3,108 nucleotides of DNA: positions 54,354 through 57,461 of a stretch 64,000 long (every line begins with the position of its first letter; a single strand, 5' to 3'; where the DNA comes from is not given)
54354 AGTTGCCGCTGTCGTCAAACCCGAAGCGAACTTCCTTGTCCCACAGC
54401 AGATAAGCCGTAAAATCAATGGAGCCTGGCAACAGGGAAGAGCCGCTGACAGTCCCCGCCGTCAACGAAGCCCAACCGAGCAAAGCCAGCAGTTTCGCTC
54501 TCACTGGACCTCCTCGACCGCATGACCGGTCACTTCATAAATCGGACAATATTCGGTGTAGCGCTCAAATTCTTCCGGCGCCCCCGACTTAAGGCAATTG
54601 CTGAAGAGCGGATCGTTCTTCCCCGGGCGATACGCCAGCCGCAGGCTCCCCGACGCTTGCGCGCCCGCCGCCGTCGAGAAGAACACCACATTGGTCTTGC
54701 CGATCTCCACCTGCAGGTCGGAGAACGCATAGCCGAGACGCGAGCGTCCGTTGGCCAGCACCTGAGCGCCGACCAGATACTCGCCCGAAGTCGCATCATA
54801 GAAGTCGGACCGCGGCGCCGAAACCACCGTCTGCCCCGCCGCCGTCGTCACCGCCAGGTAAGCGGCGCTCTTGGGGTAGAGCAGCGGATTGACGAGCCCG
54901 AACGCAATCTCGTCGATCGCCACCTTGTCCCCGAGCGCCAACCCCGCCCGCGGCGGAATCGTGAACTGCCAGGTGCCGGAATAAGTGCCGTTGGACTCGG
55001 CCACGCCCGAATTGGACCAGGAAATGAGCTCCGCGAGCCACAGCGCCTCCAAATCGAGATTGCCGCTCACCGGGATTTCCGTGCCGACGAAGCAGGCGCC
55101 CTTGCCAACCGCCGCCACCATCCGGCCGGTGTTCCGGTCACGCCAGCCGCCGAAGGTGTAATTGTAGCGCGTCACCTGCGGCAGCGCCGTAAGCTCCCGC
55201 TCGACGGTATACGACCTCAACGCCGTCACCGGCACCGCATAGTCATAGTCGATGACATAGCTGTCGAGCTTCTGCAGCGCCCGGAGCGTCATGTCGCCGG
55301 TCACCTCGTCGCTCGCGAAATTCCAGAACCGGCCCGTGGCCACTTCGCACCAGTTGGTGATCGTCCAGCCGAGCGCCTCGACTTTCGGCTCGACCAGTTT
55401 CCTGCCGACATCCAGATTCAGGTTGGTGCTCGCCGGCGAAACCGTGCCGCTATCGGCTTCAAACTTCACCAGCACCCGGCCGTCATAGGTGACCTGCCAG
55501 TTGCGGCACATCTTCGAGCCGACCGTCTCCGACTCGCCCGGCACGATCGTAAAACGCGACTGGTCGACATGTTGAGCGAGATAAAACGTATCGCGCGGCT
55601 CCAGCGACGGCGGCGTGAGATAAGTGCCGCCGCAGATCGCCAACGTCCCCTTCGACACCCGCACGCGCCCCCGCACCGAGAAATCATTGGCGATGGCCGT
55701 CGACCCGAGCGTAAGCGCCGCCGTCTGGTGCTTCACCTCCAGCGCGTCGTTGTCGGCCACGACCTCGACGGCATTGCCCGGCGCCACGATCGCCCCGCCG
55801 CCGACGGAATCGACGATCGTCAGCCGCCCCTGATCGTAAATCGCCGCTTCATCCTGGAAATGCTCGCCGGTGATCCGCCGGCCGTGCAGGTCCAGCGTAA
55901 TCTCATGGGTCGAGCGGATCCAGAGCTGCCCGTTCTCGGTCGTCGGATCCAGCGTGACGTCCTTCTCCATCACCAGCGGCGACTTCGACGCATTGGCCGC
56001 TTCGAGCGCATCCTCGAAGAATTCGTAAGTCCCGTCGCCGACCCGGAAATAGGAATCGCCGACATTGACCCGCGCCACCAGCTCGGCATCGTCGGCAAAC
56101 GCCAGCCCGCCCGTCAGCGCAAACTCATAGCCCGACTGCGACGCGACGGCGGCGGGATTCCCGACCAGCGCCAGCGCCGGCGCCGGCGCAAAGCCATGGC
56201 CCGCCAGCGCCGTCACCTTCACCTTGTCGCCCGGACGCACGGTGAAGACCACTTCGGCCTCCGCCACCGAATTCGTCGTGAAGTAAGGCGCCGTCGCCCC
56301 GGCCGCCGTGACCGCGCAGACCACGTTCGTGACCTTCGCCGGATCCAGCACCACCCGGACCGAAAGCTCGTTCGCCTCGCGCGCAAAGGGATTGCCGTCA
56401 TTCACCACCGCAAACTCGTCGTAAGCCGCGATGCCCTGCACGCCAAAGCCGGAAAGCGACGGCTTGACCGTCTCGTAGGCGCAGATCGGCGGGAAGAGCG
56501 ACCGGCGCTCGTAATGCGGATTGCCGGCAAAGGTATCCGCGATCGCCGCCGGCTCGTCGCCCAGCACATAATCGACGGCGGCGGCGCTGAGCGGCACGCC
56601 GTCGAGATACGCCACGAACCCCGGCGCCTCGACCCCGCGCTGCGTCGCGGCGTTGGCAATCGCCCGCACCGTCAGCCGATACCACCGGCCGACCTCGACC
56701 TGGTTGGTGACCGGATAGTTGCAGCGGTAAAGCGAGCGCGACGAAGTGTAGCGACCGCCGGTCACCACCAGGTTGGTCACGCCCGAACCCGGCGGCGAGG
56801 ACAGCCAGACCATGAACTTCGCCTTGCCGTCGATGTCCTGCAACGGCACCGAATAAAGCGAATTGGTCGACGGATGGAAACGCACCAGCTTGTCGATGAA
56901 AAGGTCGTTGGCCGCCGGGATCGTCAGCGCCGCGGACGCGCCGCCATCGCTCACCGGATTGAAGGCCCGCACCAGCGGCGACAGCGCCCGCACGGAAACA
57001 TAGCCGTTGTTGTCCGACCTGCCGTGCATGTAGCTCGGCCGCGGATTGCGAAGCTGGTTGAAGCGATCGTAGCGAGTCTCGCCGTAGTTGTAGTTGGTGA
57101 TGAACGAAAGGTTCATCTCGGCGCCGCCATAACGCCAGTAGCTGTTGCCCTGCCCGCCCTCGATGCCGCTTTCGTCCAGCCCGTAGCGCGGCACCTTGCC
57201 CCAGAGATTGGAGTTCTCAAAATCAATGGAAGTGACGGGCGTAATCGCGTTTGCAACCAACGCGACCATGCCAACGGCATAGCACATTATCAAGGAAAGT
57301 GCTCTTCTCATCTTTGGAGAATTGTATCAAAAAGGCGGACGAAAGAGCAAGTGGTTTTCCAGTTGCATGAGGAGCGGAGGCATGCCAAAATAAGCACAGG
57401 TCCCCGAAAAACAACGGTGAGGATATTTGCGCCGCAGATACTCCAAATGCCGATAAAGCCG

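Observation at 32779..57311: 24-kb block of three tandem giant secreted proteins (936, 2874 and 4225 aa): candidate undescribed surface-adhesin locus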

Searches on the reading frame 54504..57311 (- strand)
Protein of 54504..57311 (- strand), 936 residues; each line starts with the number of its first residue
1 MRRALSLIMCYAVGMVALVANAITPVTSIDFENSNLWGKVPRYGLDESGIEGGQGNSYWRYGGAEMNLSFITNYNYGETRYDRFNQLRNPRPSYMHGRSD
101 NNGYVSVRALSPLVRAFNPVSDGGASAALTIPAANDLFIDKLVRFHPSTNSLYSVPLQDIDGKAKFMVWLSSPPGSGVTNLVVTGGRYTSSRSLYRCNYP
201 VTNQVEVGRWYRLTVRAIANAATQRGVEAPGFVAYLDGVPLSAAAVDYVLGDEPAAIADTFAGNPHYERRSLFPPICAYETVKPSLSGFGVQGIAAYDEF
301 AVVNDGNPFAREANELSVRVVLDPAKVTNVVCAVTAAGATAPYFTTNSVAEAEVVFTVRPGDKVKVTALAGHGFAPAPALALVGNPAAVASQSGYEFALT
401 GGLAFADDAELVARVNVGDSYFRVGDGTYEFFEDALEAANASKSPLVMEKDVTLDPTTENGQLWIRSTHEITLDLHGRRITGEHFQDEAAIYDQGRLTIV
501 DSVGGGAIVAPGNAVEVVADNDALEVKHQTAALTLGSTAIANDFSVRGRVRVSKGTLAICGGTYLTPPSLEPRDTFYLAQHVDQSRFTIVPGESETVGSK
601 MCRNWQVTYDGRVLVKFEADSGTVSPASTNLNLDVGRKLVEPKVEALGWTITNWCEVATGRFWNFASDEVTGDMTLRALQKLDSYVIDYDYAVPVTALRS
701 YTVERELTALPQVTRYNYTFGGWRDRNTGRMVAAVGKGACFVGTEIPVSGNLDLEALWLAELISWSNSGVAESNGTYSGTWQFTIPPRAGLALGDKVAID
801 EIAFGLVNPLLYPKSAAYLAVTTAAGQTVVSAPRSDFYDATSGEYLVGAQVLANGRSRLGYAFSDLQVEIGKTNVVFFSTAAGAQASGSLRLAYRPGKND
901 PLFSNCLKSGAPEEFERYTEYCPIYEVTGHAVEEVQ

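Call 7: search_protein_families(library=pfam, proteins=[window:54504-57311:-], max_evalue=0.01)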
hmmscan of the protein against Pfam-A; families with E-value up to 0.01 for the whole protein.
window:54504-57311:- (936 aa): 1 family
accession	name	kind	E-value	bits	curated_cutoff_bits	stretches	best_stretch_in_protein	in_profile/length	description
PF09479.16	Flg_new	-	5e-07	30.2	27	0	699-729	14-44/65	Listeria-Bacteroides repeat domain (List_Bact_rpt)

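Call 8: search_protein_families(library=ncbifam, proteins=[window:54504-57311:-], max_evalue=0.01)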
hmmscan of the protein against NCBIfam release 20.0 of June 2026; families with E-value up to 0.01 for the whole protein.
window:54504-57311:- (936 aa): 2 families
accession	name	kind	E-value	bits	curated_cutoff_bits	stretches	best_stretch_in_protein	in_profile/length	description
NF033188.1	internalin_H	exception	1.7e-05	23.7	1050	1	647-731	375-460/548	InlH/InlC2 family class 1 internalin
NF033189.1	internalin_A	exception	0.00013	20.4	1600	1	624-729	503-610/799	class 1 internalin InlA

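Call 12: find_encoding_contigs(protein=window:54504-57311:-, flank=2000, max_places=6)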
Protein window:54504-57311:- (936 aa): no gene with exactly this product is on record in the collection.

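Call 14: find_homologous_proteins(query=window:54504-57311:-)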
Query window:54504-57311:- (936 aa): 12 proteins with E <= 0.001 among 8000 candidates.
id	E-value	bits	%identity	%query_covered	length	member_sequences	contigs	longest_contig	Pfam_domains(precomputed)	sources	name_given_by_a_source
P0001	0.0e+0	2113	100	99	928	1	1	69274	PF09479.17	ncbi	-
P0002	0.0e+0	1049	52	100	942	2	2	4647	PF09479.17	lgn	-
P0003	0.0e+0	1040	53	99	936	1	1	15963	PF09479.17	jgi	-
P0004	3.1e-293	993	52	100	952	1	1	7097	PF09479.17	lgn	-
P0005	1.8e-289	981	51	100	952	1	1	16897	PF09479.17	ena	-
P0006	2.4e-277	941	50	99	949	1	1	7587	PF09479.17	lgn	-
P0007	1.2e-272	925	50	99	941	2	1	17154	PF09479.17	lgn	-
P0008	5.2e-272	923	50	99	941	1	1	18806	PF09479.17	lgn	-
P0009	3.2e-255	868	48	99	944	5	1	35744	-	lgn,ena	-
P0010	4.0e-252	857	46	100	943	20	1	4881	PF09479.17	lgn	-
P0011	2.0e-244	832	47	98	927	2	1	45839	PF09479.17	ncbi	-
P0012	2.2e-240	819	46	99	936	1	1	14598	PF09479.17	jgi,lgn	-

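Call 15: find_encoding_contigs(protein=P0001, flank=1000, max_places=3)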
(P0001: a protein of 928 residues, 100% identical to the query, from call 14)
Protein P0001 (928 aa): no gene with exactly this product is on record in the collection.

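Call 16: find_encoding_contigs(protein=P0011, flank=10000, max_places=3)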
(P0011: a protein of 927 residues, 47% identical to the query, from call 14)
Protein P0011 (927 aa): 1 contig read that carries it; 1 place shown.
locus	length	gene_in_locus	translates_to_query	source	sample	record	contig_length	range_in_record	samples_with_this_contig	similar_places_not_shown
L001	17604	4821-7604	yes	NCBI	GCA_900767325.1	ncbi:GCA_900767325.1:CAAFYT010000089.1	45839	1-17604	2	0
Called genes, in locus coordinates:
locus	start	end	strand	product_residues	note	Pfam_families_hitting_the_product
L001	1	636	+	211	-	?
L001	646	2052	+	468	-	PF07221:GlcNAc_2-epim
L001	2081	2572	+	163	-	PF02075:RuvC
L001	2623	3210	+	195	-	PF01817:CM_2, PF00293:NUDIX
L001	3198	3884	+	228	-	PF00590:TP_methylase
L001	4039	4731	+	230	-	PF04055:Radical_SAM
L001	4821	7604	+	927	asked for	PF09479:Flg_new (faint)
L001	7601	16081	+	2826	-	PF10102:DUF2341 (faint)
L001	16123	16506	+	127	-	-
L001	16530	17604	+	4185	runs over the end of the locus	PF18884:TSP3_bac (faint), PF13385:Laminin_G_3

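Call 17: find_encoding_contigs(protein=P0009, flank=10000, max_places=3)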
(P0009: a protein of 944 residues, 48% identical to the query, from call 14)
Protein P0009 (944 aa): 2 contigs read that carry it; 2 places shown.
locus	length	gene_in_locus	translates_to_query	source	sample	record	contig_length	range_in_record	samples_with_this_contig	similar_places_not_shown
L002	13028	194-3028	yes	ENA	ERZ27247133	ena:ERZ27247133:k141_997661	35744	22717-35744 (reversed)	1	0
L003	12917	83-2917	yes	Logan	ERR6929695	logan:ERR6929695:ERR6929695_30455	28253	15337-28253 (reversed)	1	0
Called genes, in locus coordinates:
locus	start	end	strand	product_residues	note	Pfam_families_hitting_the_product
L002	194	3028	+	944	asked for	-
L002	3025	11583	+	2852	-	PF10102:DUF2341 (weak)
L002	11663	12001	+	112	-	-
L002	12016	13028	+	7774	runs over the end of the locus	PF18884:TSP3_bac (weak), PF13385:Laminin_G_3, PF09912:DUF2141 (faint)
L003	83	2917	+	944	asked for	-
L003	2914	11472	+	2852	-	PF10102:DUF2341 (weak)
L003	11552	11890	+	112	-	-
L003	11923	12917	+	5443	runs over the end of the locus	?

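Call 18: find_encoding_contigs(protein=P0008, flank=10000, max_places=3)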
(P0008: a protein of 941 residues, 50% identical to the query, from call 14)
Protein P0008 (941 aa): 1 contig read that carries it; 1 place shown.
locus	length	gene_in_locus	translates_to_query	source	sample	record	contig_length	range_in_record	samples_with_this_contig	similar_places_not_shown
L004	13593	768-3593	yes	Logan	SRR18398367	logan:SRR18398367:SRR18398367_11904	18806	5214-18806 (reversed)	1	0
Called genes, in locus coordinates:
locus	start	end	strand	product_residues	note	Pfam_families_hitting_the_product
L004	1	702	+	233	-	?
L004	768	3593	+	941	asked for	PF09479:Flg_new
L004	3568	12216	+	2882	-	PF10102:DUF2341 (weak)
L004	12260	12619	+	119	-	-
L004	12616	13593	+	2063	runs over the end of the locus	?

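Call 19: find_encoding_contigs(protein=P0005, flank=10000, max_places=3)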
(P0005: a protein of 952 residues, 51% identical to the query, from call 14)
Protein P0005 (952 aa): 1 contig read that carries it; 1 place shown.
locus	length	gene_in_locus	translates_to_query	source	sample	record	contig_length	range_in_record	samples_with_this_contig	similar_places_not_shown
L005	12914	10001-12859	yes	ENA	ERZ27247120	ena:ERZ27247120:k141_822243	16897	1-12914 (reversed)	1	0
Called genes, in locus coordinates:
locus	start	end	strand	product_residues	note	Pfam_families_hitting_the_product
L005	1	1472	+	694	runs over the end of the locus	PF19773:DUF6259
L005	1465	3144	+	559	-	PF00006:ATP-synt_ab (faint), PF03193:RsgA_GTPase (faint), PF00005:ABC_tran, PF02463:SMC_N (faint), PF00005:ABC_tran (weak), PF12848:ABC_tran_Xtn, PF00005:ABC_tran, PF16326:ABC_tran_CTD, +2 more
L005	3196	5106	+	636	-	PF02449:Glyco_hydro_42 (weak)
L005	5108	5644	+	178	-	PF02518:HATPase_c, PF13589:HATPase_c_3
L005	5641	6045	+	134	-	PF00293:NUDIX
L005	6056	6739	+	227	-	PF00590:TP_methylase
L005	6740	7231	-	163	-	PF02075:RuvC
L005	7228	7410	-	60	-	-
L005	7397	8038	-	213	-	-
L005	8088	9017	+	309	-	PF00291:PALP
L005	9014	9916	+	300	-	PF04055:Radical_SAM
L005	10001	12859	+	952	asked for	PF09479:Flg_new (weak)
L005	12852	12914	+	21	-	?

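Call 20: search_solved_structures(query=window:54504-57311:-, max_evalue=1)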
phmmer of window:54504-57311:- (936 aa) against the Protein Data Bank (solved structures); distinct sequences matched with E-value up to 1: 0.

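Call 26: find_related_loci(query=A1, collection=genome_contigs, flank=10000)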
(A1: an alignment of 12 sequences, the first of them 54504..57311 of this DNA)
Query A1 (936 aa) in genome_contigs; peptide patterns used: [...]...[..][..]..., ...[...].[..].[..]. (x = any residue, [..] = any of these).
37 stretches matched a pattern; 3 encode a relative of the query (tblastn E <= 1e-3); 3 distinct loci.
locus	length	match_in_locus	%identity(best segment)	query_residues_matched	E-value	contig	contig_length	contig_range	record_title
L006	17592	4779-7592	47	1-933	0e+0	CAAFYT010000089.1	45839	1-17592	MAG TPA_asm: Kiritimatiellae bacterium, isolate HGM23416, WGS project CAAFYT010000000 data, contig: SRS475941_2_k119_518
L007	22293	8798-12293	41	1-933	0e+0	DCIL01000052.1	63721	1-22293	MAG TPA_asm: Verrucomicrobia bacterium UBA1727 UBA1727_contig_10206, whole genome shotgun sequence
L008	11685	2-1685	45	1-933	6e-98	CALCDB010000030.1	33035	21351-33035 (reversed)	MAG TPA_asm: uncultured Verrucomicrobia bacterium isolate SRR6425769_bin.89_CONCOCT_v1.1_MAG genome assembly, contig: ER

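Call 38: predict_structure(alignment_id=A1)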
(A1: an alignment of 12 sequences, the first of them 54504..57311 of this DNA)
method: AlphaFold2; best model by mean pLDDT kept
length: 936 residues; sequences in the alignment: 12
mean_pLDDT: 63.3   pTM: 0.40
mean pLDDT of the five models: 63.3, 61.3, 60.1, 57.7, 56.0
residues with pLDDT >= 90: 45; 70-90: 387; 50-70: 232; < 50: 272
segments of 3 or more residues with pLDDT < 50: 1-76, 96-135, 158-165, 220-228, 251-263, 277-302, 485-490, 513-529, 714-720, 756-762, 769-776, 837-848, 892-923, 933-936
pLDDT, mean of each block of 10 residues (from residue 1): 33 28 25 26 29 25 28 45 76 52 28 27 33 51 64 57 54 72 69 67 75 66 43 78 65 45 59 56 36 31 57 85 71 89 79 81 87 67 78 91 81 72 77 82 86 66 70 87 52 70 82 45 34 76 76 73 84 82 84 80 86 85 84 83 78 88 90 88 62 58 70 50 64 73 69 51 52 49 67 76 62 68 88 62 46 59 83 84 74 39 34 35 54 44
secondary structure, 60 per line:
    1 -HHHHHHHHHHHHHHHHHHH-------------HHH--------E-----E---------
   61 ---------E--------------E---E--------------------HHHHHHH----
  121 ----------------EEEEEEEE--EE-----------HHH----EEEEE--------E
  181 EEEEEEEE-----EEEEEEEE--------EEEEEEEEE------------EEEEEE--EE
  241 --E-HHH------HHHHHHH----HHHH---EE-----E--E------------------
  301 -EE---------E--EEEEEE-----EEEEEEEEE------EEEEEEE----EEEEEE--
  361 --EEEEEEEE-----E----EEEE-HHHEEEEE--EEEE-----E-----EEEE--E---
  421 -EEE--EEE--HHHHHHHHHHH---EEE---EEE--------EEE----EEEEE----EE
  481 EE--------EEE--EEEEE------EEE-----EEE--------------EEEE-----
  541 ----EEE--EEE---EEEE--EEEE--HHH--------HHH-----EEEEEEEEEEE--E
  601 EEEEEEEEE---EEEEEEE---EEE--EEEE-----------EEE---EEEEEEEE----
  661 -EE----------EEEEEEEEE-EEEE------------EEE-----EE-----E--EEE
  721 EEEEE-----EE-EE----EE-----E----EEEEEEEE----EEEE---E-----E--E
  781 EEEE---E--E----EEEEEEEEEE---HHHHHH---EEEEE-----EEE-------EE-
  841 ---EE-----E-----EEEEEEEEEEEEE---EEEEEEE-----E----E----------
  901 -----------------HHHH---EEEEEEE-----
elements in order (helices of 4 or more, strands of 3 or more residues): H2-20 H110-116 E137-144 E167-171 E180-188 E194-201 E210-218 E231-236 H254-260 H265-268 E316-321 E327-335 E342-348 E353-358 E363-370 E381-384 E389-393 E396-399 E411-414 E422-424 E427-429 H432-442 E446-448 E452-454 E463-465 E470-474 E479-482 E491-493 E496-500 E507-509 E515-517 E532-535 E545-547 E550-552 E556-559 E562-565 E587-597 E600-609 E613-619 E623-625 E628-631 E643-645 E649-656 E674-682 E684-687 E700-702 E718-725 E752-759 E764-767 E780-784 E796-805 H809-814 E818-822 E828-830 E857-869 E873-879 H918-921 E925-931

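Call 41: fold_search(model_id=the predicted structure, library=pdb)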
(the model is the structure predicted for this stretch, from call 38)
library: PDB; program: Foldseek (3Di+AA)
matches with E <= 10: 604; with E <= 0.001: 0
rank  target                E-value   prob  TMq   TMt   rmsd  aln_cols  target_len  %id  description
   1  3gld_A                2.9e-03  0.28  0.07  0.18  21.6       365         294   13  Crystal Structure of the Major Pilin from Streptococcus pyogenes E117A mutant (released 2009-06-02)
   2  9qr4_A                3.4e-03  0.82  0.09  0.19  18.9       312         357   13  InlB392_T336Y: T336Y variant of Listeria monocytogenes InlB (internalin B) residues 36-392 (released 2025-12-03)
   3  7yl6_B                5.6e-03  0.77  0.07  0.14  17.5       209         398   13  Cell surface protein YwfG protein complexed with alpha-1,2-mannobiose (released 2023-06-07)
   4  3gle_A                1.1e-02  0.20  0.07  0.19  20.9       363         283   11  Crystal Structure of the Major Pilin from Streptococcus pyogenes N168A mutant (released 2009-06-02)
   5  3gld_B                1.1e-02  0.15  0.07  0.17  19.3       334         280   13  Crystal Structure of the Major Pilin from Streptococcus pyogenes E117A mutant (released 2009-06-02)
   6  7yl4_B                1.2e-02  0.54  0.07  0.14  17.8       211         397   13  Cell surface protein YwfG protein (apo form) (released 2023-06-07)
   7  7yl4_A                1.3e-02  0.25  0.07  0.12  32.0       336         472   10  Cell surface protein YwfG protein (apo form) (released 2023-06-07)
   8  3gld_C                1.7e-02  0.16  0.07  0.18  19.5       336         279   12  Crystal Structure of the Major Pilin from Streptococcus pyogenes E117A mutant (released 2009-06-02)
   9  3b2m_B                1.9e-02  0.14  0.06  0.17  19.4       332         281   12  Crystal Structure of the Major Pilin from Streptococcus pyogenes (released 2007-12-18)
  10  3eyp_A                2.0e-02  0.80  0.08  0.14   7.7       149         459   10  Crystal structure of putative alpha-L-fucosidase from Bacteroides thetaiotaomicron (released 2008-11-04)
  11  3gle_B                2.0e-02  0.10  0.06  0.14  19.7       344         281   13  Crystal Structure of the Major Pilin from Streptococcus pyogenes N168A mutant (released 2009-06-02)
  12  3is1                  2.2e-02  0.20  0.07  0.14  20.7       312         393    9  Crystal structure of functional region of UafA from Staphylococcus saprophyticus in C2 form at 2.45 angstrom resolution (released 2010-09-08)
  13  6fwv_B                2.5e-02  0.18  0.07  0.12  30.4       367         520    9  The Bacillus anthracis TIE protein (released 2018-08-08)
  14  3gle_C                2.6e-02  0.15  0.07  0.18  19.2       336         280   12  Crystal Structure of the Major Pilin from Streptococcus pyogenes N168A mutant (released 2009-06-02)
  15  4yci_A                2.8e-02  0.41  0.08  0.25  13.4       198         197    6  non-latent pro-bone morphogenetic protein 9 (released 2015-03-04)
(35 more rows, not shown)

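Call 75: list_cluster_members(proteins=[P0001, P0013, P0011, P0020, P0039, P0043, P0042, P0018, P0010])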
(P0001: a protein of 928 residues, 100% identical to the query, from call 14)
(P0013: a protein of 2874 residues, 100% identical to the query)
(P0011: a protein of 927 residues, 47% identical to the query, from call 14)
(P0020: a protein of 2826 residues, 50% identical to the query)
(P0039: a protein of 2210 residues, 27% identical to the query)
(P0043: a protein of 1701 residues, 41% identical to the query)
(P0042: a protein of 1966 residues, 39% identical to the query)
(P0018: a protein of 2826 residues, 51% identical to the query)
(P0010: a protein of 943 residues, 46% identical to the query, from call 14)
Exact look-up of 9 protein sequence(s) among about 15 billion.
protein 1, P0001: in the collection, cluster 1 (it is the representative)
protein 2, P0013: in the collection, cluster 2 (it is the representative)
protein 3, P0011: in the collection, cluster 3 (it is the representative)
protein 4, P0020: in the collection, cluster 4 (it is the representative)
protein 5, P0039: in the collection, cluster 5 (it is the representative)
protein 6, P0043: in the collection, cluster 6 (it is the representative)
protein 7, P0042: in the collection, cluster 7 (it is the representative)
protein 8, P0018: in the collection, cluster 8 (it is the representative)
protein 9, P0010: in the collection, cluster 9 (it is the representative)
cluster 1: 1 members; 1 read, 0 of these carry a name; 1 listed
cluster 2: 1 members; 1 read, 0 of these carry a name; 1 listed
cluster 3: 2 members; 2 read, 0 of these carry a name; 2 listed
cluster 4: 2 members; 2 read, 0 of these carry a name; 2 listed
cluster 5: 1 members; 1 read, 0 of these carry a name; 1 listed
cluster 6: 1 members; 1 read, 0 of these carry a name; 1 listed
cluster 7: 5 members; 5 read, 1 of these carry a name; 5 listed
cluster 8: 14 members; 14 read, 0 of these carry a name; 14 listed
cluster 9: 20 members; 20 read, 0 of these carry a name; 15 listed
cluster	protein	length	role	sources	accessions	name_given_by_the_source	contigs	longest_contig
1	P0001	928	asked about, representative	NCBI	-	-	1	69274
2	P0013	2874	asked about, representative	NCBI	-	-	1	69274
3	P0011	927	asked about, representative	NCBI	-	-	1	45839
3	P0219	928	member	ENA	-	-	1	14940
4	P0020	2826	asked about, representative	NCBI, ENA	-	-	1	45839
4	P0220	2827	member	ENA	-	-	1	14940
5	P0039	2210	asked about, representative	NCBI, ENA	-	-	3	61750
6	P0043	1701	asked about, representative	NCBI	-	-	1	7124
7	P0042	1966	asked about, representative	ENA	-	-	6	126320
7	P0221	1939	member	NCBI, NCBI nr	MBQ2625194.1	MAG: DUF2341 domain-containing protein [Kiritimatiellae bacterium] | DUF2341 domain-containing protein [Kiritimatiellia bacterium]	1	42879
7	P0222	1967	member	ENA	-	-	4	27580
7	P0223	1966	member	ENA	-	-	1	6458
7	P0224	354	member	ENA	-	-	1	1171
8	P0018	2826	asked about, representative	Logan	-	-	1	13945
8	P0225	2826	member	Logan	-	-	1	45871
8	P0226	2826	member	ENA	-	-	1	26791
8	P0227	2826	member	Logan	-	-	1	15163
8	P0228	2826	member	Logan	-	-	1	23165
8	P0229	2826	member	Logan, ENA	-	-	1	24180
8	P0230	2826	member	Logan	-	-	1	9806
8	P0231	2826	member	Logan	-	-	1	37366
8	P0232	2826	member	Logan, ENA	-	-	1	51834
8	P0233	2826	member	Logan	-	-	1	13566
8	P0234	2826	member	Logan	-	-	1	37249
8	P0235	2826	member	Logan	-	-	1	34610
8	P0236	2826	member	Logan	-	-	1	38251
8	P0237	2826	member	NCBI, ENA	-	-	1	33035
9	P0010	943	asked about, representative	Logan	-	-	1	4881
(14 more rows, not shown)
